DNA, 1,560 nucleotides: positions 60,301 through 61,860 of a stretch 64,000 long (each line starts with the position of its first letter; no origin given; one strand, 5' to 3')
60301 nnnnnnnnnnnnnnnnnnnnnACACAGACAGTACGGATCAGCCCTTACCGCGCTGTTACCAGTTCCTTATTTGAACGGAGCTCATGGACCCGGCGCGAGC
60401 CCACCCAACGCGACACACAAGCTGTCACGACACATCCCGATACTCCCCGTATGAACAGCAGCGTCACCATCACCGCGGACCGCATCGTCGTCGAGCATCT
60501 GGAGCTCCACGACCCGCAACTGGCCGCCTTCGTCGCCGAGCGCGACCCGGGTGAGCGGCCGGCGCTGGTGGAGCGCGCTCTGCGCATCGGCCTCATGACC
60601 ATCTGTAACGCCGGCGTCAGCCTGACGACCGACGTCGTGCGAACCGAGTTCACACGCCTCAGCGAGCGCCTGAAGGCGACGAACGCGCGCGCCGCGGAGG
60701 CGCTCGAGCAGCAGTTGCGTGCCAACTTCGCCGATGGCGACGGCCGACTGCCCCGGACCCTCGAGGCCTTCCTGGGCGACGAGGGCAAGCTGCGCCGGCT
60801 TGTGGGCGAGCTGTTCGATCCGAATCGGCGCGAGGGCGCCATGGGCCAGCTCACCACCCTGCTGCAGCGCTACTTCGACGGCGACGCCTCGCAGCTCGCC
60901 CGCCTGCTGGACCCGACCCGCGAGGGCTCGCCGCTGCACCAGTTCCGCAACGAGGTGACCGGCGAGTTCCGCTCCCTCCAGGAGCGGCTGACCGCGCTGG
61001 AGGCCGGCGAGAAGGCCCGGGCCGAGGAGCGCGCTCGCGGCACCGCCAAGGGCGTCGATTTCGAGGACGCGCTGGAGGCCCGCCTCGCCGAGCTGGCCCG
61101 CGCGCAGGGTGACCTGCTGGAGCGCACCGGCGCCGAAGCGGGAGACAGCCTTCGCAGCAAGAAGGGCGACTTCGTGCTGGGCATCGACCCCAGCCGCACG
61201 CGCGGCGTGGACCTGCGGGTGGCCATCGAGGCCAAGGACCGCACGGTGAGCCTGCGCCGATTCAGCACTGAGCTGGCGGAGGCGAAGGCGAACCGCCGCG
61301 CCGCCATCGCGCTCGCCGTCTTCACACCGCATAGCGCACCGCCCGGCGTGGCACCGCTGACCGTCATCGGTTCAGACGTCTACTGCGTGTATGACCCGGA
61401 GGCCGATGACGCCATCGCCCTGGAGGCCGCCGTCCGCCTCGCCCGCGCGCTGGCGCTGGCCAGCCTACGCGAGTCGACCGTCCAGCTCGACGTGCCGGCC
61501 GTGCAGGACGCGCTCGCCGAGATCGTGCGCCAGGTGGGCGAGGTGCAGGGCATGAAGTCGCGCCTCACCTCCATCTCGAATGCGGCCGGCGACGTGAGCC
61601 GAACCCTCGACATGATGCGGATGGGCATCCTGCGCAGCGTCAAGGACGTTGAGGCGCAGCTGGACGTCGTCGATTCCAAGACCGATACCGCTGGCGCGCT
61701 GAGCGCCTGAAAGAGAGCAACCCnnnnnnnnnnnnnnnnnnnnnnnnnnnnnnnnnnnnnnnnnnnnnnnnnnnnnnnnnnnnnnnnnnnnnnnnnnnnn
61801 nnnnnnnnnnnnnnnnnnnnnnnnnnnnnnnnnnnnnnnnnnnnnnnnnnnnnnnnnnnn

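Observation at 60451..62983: Candidate uncharacterised two-gene module: coiled-coil PD-(D/E)xK-like protein + vWA/MIDAS protein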

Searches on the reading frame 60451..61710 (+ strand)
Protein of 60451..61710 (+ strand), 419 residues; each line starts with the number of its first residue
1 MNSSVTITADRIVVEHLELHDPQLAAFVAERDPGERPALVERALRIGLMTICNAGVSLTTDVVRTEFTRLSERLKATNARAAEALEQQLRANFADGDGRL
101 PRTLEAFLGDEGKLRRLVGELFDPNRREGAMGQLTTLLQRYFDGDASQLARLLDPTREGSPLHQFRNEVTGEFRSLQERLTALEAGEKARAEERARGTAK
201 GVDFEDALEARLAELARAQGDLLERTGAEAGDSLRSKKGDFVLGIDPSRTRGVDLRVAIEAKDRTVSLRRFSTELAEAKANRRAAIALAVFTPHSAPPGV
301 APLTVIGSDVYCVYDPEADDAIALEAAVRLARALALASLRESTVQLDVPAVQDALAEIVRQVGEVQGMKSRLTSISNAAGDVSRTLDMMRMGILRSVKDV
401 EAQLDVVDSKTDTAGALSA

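Call 3: search_protein_families(library=pfam, proteins=[window:60451-61710:+], max_evalue=0.1)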
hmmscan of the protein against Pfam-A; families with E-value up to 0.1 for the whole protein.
window:60451-61710:+ (419 aa): 2 families
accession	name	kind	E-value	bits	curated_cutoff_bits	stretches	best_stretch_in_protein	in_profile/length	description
PF24610.1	DUF7623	-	0.039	14.5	27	1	153-219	1-60/64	Domain of unknown function (DUF7623)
PF05811.18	DUF842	-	0.061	13.5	25.1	0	51-92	52-93/131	Eukaryotic protein of unknown function (DUF842)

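Call 4: search_protein_families(library=padloc, proteins=[window:60451-61710:+], max_evalue=0.1)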
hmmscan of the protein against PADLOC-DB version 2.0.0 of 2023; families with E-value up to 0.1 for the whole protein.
window:60451-61710:+ (419 aa): 1 family
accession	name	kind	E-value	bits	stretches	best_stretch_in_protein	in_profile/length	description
PDLC02733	PbeC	-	0.04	10.4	0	351-390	246-285/672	PbeC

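Call 5: search_protein_families(library=ncbifam, proteins=[window:60451-61710:+], max_evalue=0.1)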
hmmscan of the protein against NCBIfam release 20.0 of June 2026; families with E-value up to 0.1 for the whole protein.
window:60451-61710:+ (419 aa): 0 families

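Call 6: find_homologous_proteins(query=window:60451-61710:+)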
Query window:60451-61710:+ (419 aa): 3894 proteins with E <= 0.001 among 8000 candidates; the best 120 are listed.
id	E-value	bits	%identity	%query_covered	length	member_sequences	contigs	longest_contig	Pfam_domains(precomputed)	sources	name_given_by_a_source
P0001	1.1e-257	872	100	100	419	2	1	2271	-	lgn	-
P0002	1.7e-222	757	88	99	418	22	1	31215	-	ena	-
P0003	4.9e-217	739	87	100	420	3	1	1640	-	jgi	jgi:hypothetical protein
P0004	1.0e-216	738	85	100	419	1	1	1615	-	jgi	jgi:hypothetical protein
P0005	3.5e-216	736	84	100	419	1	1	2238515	-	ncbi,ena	-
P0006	3.9e-216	736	85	100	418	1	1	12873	-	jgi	jgi:hypothetical protein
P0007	4.0e-216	736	85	100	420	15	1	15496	-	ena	-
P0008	1.1e-215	734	84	100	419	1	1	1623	-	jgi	jgi:hypothetical protein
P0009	1.3e-215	734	84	100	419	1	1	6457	-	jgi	jgi:hypothetical protein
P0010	1.5e-215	734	85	100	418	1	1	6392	-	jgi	jgi:hypothetical protein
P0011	1.7e-215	734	86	100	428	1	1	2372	-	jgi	jgi:hypothetical protein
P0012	5.3e-215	732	84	100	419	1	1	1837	-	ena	-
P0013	5.6e-215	732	85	100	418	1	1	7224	-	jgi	jgi:hypothetical protein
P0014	2.8e-214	730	85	100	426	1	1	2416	-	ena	-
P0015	1.2e-212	724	84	100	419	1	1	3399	-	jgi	jgi:hypothetical protein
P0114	5.3e-152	525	62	97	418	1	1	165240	-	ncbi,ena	-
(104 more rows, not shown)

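Call 9: find_encoding_contigs(protein=P0005, flank=10000, max_places=3)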
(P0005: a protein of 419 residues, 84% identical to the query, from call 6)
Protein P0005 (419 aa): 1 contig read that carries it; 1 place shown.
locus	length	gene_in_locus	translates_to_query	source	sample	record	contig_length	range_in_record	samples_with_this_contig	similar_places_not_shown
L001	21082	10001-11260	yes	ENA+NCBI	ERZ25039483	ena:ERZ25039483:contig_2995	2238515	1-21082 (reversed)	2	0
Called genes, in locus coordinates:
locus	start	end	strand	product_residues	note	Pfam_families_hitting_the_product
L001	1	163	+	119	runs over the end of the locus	PF07784:DUF1622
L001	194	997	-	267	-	PF12840:HTH_20, PF08327:AHSA1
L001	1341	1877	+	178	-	PF21805:Imm5_like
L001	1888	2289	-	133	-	-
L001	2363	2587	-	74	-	-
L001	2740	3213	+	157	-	PF00190:Cupin_1 (weak), PF02311:AraC_binding (faint), PF07883:Cupin_2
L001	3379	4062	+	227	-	-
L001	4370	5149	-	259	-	PF00903:Glyoxalase, PF18029:Glyoxalase_6 (weak), PF22677:Ble-like_N (faint), PF00903:Glyoxalase, PF18029:Glyoxalase_6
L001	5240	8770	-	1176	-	PF12773:DZR, PF13240:Zn_Ribbon_1 (faint), PF13248:Zn_ribbon_3 (faint), PF24463:DUF7577 (weak), PF00211:Guanylate_cyc, PF13191:AAA_16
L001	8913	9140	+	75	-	-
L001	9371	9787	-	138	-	-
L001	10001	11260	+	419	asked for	-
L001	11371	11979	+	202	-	PF01872:RibD_C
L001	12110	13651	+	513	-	-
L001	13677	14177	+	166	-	PF05163:DinB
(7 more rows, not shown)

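Call 10: find_encoding_contigs(protein=P0114, flank=10000, max_places=3)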
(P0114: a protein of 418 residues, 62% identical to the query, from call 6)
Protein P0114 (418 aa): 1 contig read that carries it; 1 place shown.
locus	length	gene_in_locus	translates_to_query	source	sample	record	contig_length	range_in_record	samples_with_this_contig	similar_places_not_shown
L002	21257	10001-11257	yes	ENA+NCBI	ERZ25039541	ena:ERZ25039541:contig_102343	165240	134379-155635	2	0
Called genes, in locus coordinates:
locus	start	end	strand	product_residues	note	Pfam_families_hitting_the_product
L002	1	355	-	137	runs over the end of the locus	-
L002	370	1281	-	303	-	PF00296:Bac_luciferase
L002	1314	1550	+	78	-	-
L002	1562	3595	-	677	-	PF27532:Mb0984_helical, PF27098:Rv0959_3rd, PF13519:VWA_2 (weak)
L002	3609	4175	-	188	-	PF13420:Acetyltransf_4, PF00583:Acetyltransf_1, PF13508:Acetyltransf_7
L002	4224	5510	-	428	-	PF00270:DEAD, PF04851:ResIII (weak), PF13245:AAA_19 (faint), PF00271:Helicase_C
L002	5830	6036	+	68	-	-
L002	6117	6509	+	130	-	-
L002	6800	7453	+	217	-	PF13560:HTH_31, PF01381:HTH_3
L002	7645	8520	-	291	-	PF09754:PAC2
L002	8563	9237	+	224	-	-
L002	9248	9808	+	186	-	PF00583:Acetyltransf_1, PF13508:Acetyltransf_7, PF13673:Acetyltransf_10 (weak)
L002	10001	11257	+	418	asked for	-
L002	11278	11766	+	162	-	-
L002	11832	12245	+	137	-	PF10604:Polyketide_cyc2, PF03364:Polyketide_cyc (weak)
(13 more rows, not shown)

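Call 12: search_solved_structures(query=window:60451-61710:+, max_evalue=10)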
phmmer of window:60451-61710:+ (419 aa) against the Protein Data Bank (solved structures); distinct sequences matched with E-value up to 10: 2.
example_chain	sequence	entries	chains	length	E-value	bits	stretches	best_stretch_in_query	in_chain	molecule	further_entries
4gmr_A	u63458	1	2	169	0.064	16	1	78-129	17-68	OR266 DE NOVO PROTEIN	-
2r01_A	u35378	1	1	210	0.91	12.2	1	244-309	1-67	Nitroreductase family protein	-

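Call 17: search_protein_representatives(protein=window:60451-61710:+)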
Query: 419 residues. Proteins with E-value up to 0.001 (for the whole library): 1855; up to 1e-10: 1096; up to 1e-30: 120. The best 150 are listed.
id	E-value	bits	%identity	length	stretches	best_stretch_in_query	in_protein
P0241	5.4e-139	480.2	59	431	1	7-411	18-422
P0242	4.3e-124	431.2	75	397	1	112-391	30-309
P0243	3.4e-113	395.3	61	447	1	5-317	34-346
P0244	1.6e-98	347.0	45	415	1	3-404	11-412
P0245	3.0e-96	339.6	43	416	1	2-415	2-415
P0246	1.4e-88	314.4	44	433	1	10-402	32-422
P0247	1.6e-86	307.6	44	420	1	3-406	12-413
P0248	1.6e-85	304.2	55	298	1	118-407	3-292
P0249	2.3e-85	303.7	55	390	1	3-280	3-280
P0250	2.9e-81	290.3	42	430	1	4-404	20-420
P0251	1.1e-79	285.1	41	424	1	5-402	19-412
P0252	1.9e-78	281.0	58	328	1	4-257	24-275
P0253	7.8e-77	275.7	59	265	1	3-245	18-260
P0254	1.4e-73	265.0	42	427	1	5-406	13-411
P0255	2.3e-70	254.4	58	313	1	119-344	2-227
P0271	1.6e-49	185.8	29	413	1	4-409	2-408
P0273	3.5e-49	184.7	30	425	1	5-405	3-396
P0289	1.4e-43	166.3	28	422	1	11-405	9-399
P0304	4.6e-40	154.7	30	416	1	3-381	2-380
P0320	1.2e-35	140.1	28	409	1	5-392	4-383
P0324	1.1e-34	137.0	30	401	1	5-399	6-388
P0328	4.9e-34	134.8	28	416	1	4-380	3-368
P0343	8.7e-33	130.7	28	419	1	5-399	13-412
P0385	2.0e-28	116.4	28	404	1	3-405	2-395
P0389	2.6e-28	116.0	25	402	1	30-402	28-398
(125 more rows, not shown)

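Call 19: search_protein_families(library=pfam, alignment_id=A2, max_evalue=0.01)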
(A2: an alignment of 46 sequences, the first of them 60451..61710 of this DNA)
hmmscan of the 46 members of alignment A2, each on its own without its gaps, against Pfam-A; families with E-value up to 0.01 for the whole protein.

A. member 1, window:60451-61710:+ (419 aa): 0 families

B. families by the number of members that match (of 46 scanned): 12 families
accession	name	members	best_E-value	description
PF09903.14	DUF2130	6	1.2e-07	Uncharacterized protein conserved in bacteria (DUF2130)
PF01442.23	Apolipoprotein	3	0.00034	Apolipoprotein A1/A4/E domain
PF22560.2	GMT-wHTH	2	0.00032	GMT-like wHTH domain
PF04513.17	Baculo_PEP_C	2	0.0044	Baculovirus polyhedron envelope protein, PEP, C terminus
PF07176.17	DUF1400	1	0.00035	Alpha/beta hydrolase of unknown function (DUF1400)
PF11101.13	DUF2884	1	0.00083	Protein of unknown function (DUF2884)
PF12584.13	TRAPPC10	1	0.0015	Trafficking protein particle complex subunit 10, TRAPPC10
PF04471.18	Mrr_cat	1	0.0035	Restriction endonuclease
PF05852.16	DUF848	1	0.0047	Gammaherpesvirus protein of unknown function (DUF848)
PF16043.11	DUF4795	1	0.0064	Domain of unknown function (DUF4795)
PF04286.17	DUF445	1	0.0065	Protein of unknown function (DUF445)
PF19380.4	DUF5955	1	0.009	Family of unknown function (DUF5955)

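Call 24: find_related_loci(query=A3, collection=genome_contigs, flank=6000)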
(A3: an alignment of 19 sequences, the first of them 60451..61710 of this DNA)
Query A3 (419 aa) in genome_contigs; peptide patterns used: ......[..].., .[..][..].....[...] (x = any residue, [..] = any of these).
385 stretches matched a pattern; 261 encode a relative of the query (tblastn E <= 1e-3); the best 80 are kept; 80 distinct loci.
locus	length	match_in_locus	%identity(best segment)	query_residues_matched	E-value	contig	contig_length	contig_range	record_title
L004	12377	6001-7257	82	1-419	0e+0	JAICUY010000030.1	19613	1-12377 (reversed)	MAG: Steroidobacteraceae bacterium isolate HEB_FP_1_bin.9 k141_1631817_length_19613_cov_10.3499, whole genome shotgun se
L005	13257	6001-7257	84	1-419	0e+0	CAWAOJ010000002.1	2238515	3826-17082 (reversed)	MAG: uncultured Chloroflexia bacterium isolate MFD01721.bin.1.375 genome assembly, contig: contig_2995, whole genome sho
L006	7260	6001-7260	86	1-419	0e+0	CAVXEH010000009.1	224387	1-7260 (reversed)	MAG: uncultured Chloroflexia bacterium isolate MFD02416.bin.1.132 genome assembly, contig: contig_53584, whole genome sh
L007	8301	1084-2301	72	3-408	0e+0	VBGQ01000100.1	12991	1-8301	MAG: Chloroflexi bacterium isolate CF_82 14_0927_02_20cm_scaffold_4162, whole genome shotgun sequence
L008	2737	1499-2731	71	1-409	0e+0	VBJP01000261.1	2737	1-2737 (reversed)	MAG: Chloroflexi bacterium isolate CF_159 14_1009_16_40cm_scaffold_166764, whole genome shotgun sequence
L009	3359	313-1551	70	1-411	0e+0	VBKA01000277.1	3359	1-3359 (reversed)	MAG: Chloroflexi bacterium isolate CF_170 14_1009_16_30cm_scaffold_238034, whole genome shotgun sequence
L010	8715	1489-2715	70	5-413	6e-173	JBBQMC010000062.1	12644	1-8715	MAG: Candidatus Limnocylindria bacterium isolate Co_metawrap_446 Cmw_446_k141_13772613_length_12644_cov_8.0000, whole ge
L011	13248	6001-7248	66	2-419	1e-166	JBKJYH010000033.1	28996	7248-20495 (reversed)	MAG: Candidatus Limnocylindria bacterium isolate swi_bin.200 k127_3434007, whole genome shotgun sequence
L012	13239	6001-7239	70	1-408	6e-166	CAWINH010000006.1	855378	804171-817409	MAG: uncultured Chloroflexia bacterium isolate MFD04944.bin.1.213 genome assembly, contig: contig_40789, whole genome sh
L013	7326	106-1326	64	2-408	2e-165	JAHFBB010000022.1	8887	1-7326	MAG: Chloroflexota bacterium isolate nzgw189 NODE_2092_length_8888_cov_3.588571, whole genome shotgun sequence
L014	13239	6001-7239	62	5-419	2e-163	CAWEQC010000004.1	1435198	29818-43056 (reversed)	MAG: uncultured Chloroflexia bacterium isolate MFD09212.bin.2.193 genome assembly, contig: contig_7575, whole genome sho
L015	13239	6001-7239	62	5-419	5e-163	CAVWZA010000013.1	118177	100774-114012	MAG: uncultured Chloroflexia bacterium isolate MFD05176.bin.2.85 genome assembly, contig: contig_46372, whole genome sho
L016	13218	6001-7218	62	3-408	2e-162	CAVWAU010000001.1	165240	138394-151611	MAG: uncultured Chloroflexia bacterium isolate MFD05454.bin.3.409 genome assembly, contig: contig_102343, whole genome s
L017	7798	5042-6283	62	1-414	5e-161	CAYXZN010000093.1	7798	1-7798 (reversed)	MAG TPA_asm: uncultured Steroidobacteraceae bacterium isolate SRP284430_co1_92 genome assembly, contig: NODE_7520_length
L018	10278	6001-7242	59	3-419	6e-159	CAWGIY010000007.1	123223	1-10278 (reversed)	MAG: uncultured Chloroflexia bacterium isolate MFD05747.bin.1.151 genome assembly, contig: contig_55871, whole genome sh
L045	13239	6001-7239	62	5-419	2e-161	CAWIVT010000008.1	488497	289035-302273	MAG: uncultured Chloroflexia bacterium isolate MFD04212.bin.2.63 genome assembly, contig: contig_8900, whole genome shot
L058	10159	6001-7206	57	5-406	8e-127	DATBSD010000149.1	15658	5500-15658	MAG TPA_asm: Candidatus Limnocylindrales bacterium isolate SMAG_U4146 k141_1639657, whole genome shotgun sequence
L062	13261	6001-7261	90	1-419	0e+0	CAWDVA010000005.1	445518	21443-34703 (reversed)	MAG: uncultured Chloroflexia bacterium isolate MFD05684.bin.1.348 genome assembly, contig: contig_19514, whole genome sh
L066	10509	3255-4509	92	3-419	3e-180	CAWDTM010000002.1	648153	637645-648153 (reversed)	MAG: uncultured Chloroflexia bacterium isolate MFD05442.bin.1.16 genome assembly, contig: contig_11595, whole genome sho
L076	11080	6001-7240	91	1-413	0e+0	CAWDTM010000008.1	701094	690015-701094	MAG: uncultured Chloroflexia bacterium isolate MFD05442.bin.1.16 genome assembly, contig: contig_8639, whole genome shot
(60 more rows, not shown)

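Call 33: predict_structure(alignment_id=A2)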
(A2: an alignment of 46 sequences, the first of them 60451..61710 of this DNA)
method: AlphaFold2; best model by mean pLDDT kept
length: 419 residues; sequences in the alignment: 46
mean_pLDDT: 79.2   pTM: 0.49
mean pLDDT of the five models: 79.2, 79.1, 77.1, 75.5, 73.7
residues with pLDDT >= 90: 132; 70-90: 192; 50-70: 79; < 50: 16
segments of 3 or more residues with pLDDT < 50: 54-58, 198-201, 417-419
pLDDT, mean of each block of 10 residues (from residue 1): 83 91 95 95 82 53 65 79 79 78 77 68 52 70 72 79 79 75 70 54 83 93 89 81 95 96 93 95 96 93 92 89 90 89 71 76 71 72 70 76 64 52
secondary structure, 60 per line:
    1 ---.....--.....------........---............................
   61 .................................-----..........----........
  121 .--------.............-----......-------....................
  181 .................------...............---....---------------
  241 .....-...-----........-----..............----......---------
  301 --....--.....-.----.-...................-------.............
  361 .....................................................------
elements in order: E4-8 E11-15 H22-29 H33-93 H99-108 H113-121 H130-142 H148-153 H161-197 H204-218 E222-225 E241-245 E255-262 H268-281 E286-291 E303-306 E309-313 H322-340 H348-413
